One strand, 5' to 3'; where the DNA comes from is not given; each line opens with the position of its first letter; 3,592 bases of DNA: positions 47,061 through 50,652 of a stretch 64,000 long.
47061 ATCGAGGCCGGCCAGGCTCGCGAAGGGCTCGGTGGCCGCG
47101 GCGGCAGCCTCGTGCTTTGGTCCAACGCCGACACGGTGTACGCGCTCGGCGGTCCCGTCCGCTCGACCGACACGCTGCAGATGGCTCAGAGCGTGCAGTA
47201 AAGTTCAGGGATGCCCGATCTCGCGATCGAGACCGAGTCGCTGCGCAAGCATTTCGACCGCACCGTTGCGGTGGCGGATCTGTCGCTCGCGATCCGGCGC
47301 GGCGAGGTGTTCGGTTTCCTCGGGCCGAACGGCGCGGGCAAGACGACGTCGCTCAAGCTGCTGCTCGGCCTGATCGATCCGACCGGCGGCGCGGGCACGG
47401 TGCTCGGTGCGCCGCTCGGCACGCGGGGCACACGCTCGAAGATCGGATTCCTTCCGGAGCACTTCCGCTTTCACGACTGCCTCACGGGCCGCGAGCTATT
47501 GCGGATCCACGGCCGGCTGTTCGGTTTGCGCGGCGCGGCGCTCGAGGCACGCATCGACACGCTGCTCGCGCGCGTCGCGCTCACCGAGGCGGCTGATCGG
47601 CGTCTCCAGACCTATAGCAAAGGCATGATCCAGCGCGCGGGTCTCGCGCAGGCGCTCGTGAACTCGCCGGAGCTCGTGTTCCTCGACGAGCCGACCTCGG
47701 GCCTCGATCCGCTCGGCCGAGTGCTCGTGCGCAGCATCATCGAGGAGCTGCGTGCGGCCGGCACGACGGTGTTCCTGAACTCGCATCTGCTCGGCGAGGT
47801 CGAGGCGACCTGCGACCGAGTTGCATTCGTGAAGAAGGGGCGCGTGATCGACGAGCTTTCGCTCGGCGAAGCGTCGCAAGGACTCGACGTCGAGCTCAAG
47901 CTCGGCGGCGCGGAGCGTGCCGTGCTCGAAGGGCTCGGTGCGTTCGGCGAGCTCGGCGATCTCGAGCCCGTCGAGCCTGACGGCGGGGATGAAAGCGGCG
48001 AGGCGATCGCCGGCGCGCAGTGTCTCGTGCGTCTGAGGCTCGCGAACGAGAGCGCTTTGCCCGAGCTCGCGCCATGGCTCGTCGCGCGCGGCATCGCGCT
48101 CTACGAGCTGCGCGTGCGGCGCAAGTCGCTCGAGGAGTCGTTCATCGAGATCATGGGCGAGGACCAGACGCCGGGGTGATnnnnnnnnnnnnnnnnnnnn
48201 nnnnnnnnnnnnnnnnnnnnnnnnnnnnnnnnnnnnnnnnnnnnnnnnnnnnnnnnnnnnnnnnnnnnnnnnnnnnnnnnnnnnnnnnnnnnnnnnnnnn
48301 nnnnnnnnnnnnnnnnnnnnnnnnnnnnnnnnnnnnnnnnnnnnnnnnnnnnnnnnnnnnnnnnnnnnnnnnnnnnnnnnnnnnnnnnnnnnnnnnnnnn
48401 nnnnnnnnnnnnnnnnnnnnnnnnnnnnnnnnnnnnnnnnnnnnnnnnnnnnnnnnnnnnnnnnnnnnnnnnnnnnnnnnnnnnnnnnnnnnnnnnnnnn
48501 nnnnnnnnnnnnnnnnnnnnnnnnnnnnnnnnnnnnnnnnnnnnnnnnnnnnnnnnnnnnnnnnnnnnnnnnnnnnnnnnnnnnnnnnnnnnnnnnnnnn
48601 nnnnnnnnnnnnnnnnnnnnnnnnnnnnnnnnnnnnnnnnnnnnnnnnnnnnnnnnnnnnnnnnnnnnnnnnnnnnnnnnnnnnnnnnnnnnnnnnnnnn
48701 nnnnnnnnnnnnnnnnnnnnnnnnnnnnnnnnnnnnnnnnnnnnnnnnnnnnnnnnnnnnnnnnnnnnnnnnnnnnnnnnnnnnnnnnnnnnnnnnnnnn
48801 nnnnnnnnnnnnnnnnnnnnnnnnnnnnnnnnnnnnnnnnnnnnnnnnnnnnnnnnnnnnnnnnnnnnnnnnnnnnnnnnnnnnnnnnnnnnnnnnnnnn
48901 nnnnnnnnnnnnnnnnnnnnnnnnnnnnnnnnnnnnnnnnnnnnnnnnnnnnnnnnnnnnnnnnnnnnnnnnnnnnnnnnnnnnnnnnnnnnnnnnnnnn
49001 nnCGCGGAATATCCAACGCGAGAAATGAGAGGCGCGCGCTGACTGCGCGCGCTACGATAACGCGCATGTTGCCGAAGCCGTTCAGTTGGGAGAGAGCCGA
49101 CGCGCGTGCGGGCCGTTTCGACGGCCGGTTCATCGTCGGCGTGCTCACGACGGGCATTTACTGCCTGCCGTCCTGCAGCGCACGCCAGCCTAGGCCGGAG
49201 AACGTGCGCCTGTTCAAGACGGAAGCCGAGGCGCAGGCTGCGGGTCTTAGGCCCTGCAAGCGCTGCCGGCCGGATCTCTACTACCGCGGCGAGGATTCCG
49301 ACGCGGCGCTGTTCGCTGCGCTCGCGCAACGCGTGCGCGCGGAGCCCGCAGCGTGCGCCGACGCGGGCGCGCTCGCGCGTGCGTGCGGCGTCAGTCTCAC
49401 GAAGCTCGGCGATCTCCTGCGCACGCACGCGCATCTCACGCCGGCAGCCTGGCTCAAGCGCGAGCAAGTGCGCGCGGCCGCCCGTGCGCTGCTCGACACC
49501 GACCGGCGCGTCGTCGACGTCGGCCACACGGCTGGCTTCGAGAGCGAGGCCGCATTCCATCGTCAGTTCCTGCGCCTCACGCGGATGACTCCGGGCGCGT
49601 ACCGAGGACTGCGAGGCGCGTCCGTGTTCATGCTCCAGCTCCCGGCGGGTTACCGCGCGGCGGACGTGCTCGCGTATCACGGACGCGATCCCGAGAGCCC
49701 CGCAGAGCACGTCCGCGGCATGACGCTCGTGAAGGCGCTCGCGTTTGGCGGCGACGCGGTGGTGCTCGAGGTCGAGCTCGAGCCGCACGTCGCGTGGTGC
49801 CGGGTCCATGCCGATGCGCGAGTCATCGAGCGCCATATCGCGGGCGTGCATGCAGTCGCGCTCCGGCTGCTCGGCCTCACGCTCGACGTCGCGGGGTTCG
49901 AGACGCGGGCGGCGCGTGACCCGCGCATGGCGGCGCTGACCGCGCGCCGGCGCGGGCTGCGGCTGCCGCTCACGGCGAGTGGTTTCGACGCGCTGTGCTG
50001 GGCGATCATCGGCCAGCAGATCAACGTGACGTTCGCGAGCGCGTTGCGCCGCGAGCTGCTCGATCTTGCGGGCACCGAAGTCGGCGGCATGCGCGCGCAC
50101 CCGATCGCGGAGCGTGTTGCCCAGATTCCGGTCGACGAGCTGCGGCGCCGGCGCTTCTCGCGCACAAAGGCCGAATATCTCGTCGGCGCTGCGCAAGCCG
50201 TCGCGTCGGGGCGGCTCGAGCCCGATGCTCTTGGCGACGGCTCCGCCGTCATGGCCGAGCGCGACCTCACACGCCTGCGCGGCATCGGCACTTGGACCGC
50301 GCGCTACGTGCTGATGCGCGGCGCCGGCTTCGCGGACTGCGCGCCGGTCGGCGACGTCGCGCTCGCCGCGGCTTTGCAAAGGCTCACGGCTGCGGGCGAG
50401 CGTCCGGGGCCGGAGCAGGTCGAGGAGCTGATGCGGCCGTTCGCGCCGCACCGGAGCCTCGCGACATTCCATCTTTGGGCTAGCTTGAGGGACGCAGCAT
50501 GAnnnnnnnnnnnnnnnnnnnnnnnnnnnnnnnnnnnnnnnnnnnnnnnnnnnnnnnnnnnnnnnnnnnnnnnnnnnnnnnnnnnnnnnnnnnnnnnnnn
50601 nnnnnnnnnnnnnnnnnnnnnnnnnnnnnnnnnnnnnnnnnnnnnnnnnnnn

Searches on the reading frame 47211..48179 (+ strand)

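Call 52: search_protein_families(library=pfam, proteins=[window:47211-48179:+], max_evalue=0.00001)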
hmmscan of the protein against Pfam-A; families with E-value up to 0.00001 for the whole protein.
window:47211-48179:+ (322 aa): 2 families
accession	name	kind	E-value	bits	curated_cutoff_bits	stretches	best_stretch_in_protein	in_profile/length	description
PF00005.33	ABC_tran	-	2.2e-27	96.8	25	1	22-163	2-137/137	ABC transporter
PF13304.12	AAA_21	-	2.7e-10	41.2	27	1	130-194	233-300/304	AAA domain, putative AbiEii toxin, Type IV TA system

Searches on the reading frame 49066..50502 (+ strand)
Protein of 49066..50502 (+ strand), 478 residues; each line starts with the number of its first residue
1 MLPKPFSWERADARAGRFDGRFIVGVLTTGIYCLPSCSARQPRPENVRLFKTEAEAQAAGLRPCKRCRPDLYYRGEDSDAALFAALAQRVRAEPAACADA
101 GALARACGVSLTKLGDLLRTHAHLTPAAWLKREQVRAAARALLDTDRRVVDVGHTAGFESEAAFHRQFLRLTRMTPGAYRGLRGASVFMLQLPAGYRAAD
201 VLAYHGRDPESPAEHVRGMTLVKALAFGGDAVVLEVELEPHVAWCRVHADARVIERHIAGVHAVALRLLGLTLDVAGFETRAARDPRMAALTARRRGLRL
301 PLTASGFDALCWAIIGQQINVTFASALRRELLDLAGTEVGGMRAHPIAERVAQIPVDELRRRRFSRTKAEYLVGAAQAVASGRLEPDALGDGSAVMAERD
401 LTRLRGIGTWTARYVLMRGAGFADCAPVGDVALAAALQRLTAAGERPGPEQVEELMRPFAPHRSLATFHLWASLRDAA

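Call 52: search_protein_families(library=pfam, proteins=[window:49066-50502:+], max_evalue=0.00001)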
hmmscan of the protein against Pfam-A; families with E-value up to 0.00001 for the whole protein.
window:49066-50502:+ (478 aa): 3 families
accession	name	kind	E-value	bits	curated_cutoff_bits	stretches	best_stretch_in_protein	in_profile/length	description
PF02805.21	Ada_Zn_binding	-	1.7e-27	95.6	23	1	8-70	3-65/65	Metal binding domain of Ada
PF12833.13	HTH_18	-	7.9e-17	61.8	33.6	1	103-180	1-78/80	Helix-turn-helix domain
PF00730.31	HhH-GPD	-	3.1e-12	47.2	26.2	1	312-458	2-105/108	HhH-GPD superfamily base excision DNA repair protein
